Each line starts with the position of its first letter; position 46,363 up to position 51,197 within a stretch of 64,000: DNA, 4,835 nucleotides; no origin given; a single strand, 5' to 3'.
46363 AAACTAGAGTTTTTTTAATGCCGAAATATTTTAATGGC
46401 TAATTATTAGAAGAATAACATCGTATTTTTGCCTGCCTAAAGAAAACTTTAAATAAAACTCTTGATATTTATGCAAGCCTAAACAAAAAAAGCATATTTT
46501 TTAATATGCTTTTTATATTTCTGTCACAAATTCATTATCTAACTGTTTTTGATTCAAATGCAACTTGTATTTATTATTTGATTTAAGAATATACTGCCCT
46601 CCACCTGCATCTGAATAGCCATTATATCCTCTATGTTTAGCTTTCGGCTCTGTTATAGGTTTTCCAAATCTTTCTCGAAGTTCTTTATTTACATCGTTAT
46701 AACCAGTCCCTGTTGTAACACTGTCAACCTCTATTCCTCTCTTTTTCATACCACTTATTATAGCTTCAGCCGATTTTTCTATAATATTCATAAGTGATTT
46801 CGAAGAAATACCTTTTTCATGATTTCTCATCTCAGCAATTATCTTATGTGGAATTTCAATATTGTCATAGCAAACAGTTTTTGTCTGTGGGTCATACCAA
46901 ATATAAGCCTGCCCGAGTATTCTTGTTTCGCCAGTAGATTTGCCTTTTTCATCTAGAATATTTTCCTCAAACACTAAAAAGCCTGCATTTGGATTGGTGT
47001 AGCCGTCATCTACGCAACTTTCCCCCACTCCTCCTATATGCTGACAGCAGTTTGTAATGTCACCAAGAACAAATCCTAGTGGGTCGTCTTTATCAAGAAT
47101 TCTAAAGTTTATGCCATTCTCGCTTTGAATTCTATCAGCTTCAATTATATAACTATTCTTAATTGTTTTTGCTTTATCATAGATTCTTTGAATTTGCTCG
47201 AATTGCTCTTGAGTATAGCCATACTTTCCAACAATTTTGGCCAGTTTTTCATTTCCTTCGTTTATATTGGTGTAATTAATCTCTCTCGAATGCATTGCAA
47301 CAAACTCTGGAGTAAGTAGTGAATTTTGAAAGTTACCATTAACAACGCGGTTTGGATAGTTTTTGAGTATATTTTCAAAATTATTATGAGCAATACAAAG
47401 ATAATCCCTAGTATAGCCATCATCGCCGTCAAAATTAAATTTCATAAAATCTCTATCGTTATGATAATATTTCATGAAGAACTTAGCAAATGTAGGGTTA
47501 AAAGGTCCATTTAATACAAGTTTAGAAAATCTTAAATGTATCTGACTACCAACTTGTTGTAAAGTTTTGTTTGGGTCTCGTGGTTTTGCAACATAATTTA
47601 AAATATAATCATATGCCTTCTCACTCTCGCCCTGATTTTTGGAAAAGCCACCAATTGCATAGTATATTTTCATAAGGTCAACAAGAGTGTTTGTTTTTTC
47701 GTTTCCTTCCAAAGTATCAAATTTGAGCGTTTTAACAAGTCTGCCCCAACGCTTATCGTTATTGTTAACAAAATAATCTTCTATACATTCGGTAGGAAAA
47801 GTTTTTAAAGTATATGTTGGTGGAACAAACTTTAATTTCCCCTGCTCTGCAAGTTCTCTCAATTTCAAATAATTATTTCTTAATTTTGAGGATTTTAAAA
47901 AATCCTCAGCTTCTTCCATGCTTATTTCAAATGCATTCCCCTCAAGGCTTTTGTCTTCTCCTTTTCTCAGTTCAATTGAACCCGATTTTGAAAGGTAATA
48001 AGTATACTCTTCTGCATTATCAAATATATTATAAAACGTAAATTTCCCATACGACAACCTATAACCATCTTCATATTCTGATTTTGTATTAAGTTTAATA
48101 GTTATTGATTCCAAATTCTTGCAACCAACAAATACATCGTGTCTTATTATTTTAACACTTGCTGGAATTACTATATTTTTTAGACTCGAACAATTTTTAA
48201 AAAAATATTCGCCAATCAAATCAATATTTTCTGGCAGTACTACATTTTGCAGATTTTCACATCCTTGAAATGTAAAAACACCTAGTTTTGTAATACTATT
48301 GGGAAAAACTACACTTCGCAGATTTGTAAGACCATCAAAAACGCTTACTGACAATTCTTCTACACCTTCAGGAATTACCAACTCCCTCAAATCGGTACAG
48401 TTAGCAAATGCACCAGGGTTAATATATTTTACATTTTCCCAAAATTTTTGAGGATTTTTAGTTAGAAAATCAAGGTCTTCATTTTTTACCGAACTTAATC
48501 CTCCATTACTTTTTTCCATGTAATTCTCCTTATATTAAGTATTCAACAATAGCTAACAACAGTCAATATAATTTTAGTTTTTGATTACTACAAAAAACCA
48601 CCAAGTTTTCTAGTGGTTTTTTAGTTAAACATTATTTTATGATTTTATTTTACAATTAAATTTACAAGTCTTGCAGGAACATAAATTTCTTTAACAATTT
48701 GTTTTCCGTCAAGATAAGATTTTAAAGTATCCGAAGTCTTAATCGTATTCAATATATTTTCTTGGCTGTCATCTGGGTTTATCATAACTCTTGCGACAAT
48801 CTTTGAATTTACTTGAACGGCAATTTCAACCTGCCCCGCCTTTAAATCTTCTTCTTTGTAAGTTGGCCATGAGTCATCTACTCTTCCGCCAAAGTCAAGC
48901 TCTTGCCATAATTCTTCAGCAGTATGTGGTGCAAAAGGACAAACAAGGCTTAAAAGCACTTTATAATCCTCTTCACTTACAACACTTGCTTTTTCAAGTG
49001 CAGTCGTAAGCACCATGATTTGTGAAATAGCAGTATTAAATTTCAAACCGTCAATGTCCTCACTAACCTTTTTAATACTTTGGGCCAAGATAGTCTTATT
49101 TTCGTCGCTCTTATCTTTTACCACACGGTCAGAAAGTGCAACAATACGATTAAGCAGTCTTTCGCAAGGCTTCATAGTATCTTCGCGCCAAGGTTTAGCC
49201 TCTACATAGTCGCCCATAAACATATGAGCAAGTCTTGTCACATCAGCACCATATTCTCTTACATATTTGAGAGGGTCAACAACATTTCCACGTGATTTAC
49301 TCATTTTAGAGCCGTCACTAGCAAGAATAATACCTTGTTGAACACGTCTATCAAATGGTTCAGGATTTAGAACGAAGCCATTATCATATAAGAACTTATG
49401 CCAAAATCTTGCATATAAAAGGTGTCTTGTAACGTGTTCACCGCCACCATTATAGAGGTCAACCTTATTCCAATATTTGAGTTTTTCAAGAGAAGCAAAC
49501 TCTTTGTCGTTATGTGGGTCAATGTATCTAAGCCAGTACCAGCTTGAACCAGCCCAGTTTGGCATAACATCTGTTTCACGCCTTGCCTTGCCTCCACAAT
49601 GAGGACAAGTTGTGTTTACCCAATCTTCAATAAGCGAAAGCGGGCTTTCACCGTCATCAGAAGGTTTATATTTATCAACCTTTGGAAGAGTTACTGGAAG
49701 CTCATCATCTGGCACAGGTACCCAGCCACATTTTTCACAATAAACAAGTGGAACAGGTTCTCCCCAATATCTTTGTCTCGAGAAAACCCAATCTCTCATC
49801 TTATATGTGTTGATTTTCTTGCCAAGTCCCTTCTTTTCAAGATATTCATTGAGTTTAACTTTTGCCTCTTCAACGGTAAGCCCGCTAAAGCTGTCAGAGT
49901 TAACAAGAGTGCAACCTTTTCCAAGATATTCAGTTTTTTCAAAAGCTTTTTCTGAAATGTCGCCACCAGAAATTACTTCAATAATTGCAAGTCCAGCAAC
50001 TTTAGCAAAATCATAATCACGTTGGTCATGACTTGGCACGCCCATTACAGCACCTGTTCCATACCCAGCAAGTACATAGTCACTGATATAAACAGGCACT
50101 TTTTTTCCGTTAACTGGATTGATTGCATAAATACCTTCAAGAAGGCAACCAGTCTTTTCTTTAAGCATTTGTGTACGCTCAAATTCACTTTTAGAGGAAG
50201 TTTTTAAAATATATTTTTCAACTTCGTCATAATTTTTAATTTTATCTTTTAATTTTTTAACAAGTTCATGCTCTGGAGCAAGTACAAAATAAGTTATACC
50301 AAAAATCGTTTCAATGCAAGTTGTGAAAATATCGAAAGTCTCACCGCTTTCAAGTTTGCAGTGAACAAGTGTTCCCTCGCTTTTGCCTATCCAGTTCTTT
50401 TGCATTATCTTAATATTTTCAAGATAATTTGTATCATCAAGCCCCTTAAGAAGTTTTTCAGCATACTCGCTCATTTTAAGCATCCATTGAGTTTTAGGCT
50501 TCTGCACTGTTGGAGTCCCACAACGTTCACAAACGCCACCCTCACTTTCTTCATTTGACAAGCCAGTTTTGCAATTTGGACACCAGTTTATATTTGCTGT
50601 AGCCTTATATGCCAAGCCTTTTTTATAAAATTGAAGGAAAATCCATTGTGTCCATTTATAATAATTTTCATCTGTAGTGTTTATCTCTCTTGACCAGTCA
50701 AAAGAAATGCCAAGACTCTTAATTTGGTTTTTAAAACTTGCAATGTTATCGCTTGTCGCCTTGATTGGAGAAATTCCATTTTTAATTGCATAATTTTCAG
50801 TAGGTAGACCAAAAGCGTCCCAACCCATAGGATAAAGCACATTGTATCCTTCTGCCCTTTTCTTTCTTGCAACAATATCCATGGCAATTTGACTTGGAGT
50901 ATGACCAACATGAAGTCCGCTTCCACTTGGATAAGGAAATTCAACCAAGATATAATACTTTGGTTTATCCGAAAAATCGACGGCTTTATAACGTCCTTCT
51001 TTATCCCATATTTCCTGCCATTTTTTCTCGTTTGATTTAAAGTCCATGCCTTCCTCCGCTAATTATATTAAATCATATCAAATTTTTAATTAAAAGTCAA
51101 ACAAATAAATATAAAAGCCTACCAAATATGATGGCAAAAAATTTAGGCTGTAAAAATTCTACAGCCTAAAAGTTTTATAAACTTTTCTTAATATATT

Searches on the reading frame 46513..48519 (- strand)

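Call 6: search_protein_families(library=pfam, proteins=[window:46513-48519:-])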
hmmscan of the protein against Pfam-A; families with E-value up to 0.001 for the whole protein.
window:46513-48519:- (668 aa): 2 families
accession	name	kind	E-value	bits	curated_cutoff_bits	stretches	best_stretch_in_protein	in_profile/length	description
PF13306.12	LRR_5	-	2.6e-29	102.1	27.7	1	32-146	2-113/127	BspA type Leucine rich repeat region (6 copies)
PF13855.12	LRR_8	-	3.2e-06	27.3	27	0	74-116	11-54/61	Leucine rich repeat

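Call 72: search_protein_families(library=ncbifam, proteins=[window:46513-48519:-], max_evalue=0.1)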
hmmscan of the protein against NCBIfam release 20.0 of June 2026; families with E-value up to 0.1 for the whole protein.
window:46513-48519:- (668 aa): 2 families
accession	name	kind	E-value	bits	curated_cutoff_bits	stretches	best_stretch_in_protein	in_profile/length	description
NF047961.1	adhesin_HupY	equivalog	1e-07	30.5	1250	1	32-130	176-273/978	leucine-rich repeat adhesin HupY/LrrG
NF052641.1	PQLLE_fam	subfamily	0.035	13.8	80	1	422-462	21-61/211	PQLLE family protein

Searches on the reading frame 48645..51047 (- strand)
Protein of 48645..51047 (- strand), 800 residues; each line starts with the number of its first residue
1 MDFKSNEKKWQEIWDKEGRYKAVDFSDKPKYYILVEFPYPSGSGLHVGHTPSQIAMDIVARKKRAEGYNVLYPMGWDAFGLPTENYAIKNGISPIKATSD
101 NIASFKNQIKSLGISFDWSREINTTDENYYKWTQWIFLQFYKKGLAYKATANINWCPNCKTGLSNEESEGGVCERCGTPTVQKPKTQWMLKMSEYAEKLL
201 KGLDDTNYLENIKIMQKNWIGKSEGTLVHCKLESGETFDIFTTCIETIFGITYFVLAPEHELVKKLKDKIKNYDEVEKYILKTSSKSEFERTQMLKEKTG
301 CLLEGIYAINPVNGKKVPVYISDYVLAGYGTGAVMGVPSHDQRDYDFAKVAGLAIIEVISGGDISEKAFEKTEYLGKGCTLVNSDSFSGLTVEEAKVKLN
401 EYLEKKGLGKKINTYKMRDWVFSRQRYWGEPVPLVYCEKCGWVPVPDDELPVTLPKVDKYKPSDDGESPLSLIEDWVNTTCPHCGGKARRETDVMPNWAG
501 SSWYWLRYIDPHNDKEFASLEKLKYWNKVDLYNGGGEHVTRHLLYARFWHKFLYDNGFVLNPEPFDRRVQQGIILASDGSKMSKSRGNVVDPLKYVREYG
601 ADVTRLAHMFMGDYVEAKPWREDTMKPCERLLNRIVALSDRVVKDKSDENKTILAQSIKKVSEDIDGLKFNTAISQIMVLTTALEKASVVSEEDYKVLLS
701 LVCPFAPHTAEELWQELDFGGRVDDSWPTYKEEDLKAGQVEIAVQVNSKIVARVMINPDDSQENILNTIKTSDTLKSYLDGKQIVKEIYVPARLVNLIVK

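Call 6: search_protein_families(library=pfam, proteins=[window:48645-51047:-])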
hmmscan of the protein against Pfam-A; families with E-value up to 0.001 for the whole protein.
window:48645-51047:- (800 aa): 5 families
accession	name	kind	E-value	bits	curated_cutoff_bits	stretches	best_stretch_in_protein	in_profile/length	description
PF13603.12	tRNA-synt_1_2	-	3.6e-56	190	25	1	217-403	1-184/185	Leucyl-tRNA synthetase, editing domain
PF00133.28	tRNA-synt_1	-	7.9e-52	176.8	22.7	2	9-220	1-225/414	tRNA synthetases class I (I, L, M and V)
PF09334.17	tRNA-synt_1g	-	1.5e-28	100.1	20.1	1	32-180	2-146/391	tRNA synthetases class I (M)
PF08264.19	Anticodon_1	-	3.2e-11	43.7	25.1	1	654-761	8-143/148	Anticodon-binding domain of tRNA ligase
PF01406.26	tRNA-synt_1e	-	0.00019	21.3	27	0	45-116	23-94/301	tRNA synthetases class I (C) catalytic domain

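Call 41: list_cluster_members(proteins=[P0013, P0001, window:48645-51047:-])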
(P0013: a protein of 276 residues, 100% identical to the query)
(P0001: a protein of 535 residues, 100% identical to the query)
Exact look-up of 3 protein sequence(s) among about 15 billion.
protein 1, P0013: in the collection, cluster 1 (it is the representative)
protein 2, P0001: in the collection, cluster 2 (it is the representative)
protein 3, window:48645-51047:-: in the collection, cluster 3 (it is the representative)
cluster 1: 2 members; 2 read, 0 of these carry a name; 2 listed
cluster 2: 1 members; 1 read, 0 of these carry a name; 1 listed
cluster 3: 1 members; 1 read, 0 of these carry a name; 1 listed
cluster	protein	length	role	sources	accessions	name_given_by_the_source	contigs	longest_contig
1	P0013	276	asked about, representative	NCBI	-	-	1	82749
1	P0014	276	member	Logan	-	-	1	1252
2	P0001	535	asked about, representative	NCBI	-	-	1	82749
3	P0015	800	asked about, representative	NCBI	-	-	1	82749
